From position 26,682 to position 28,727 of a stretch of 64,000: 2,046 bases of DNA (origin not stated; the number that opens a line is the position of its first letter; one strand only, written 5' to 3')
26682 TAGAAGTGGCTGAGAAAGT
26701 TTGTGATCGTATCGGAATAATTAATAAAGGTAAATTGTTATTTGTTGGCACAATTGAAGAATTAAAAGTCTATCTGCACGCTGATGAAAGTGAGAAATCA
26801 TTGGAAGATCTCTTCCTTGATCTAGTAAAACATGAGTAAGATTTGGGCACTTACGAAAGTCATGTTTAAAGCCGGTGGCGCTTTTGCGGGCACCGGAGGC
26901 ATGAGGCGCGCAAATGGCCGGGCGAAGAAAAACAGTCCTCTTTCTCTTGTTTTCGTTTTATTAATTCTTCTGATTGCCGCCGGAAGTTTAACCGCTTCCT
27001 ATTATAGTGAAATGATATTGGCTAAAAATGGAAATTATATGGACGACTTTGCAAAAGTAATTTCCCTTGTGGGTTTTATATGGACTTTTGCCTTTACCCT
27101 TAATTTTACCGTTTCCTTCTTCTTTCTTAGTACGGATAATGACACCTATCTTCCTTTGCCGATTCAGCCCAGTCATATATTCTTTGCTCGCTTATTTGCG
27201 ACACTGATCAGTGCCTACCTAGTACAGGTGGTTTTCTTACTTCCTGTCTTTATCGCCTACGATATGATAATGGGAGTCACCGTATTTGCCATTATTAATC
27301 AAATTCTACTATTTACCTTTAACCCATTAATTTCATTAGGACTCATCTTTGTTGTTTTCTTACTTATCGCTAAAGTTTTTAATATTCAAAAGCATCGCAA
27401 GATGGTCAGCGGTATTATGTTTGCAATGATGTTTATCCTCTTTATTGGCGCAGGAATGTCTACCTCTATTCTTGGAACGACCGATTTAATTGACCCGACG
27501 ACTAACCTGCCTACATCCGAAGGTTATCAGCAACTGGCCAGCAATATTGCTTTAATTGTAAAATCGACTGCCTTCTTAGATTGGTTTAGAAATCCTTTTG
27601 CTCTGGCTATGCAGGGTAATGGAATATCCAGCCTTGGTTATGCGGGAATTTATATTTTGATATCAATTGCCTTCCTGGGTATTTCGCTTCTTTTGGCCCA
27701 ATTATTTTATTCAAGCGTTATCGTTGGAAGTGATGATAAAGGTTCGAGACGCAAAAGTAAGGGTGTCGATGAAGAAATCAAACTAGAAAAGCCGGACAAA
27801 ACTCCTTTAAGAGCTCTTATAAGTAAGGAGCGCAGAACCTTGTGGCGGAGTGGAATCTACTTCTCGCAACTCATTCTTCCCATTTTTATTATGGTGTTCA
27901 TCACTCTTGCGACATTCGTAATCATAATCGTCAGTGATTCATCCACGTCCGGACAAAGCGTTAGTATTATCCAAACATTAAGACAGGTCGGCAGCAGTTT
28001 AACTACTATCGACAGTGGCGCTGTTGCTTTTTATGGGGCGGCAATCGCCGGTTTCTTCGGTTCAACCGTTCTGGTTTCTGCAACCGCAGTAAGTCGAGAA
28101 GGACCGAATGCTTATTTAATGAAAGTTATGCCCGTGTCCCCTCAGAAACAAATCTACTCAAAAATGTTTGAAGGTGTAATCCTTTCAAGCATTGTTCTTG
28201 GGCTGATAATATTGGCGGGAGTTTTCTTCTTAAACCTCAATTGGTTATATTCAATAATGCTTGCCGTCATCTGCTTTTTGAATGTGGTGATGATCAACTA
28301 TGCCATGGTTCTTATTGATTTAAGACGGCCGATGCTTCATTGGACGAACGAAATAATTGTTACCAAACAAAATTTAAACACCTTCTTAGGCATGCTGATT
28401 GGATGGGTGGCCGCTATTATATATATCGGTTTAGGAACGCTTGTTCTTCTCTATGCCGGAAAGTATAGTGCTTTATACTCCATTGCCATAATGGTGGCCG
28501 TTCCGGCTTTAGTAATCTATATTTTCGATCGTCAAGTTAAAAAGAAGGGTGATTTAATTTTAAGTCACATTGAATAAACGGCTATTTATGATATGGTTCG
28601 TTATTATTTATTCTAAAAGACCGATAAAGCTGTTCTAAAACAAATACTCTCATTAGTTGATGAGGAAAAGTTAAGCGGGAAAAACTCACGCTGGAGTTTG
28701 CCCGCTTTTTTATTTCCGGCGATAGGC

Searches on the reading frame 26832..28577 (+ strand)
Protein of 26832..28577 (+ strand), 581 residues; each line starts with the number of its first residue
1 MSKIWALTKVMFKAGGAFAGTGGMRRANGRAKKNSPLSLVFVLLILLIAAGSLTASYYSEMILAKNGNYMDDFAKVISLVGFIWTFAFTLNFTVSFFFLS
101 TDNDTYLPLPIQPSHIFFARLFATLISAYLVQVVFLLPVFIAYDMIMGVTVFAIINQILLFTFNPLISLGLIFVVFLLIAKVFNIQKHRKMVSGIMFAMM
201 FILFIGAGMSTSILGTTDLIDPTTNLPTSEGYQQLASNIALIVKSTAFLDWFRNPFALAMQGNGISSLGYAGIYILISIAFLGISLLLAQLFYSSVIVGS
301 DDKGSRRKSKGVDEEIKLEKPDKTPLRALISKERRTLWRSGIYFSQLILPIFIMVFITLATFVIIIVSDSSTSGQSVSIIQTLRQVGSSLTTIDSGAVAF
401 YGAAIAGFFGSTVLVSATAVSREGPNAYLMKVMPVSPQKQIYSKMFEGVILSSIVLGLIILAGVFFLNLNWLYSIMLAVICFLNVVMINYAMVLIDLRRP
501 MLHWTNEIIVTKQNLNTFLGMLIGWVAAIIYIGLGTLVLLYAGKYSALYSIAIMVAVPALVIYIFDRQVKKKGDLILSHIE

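Call 3: search_protein_families(library=pfam, proteins=[window:26832-28577:+], max_evalue=0.01)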
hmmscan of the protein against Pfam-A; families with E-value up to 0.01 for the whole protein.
window:26832-28577:+ (581 aa): 1 family
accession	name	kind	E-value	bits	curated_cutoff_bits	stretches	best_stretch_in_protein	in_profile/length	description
PF16949.11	ABC_tran_2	-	1.3e-07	31.3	25.7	1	89-481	65-436/542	Putative ATP-binding cassette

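Call 4: search_protein_families(library=ncbifam, proteins=[window:26832-28577:+], max_evalue=0.01)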
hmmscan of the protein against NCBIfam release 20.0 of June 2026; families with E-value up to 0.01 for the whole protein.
window:26832-28577:+ (581 aa): 0 families
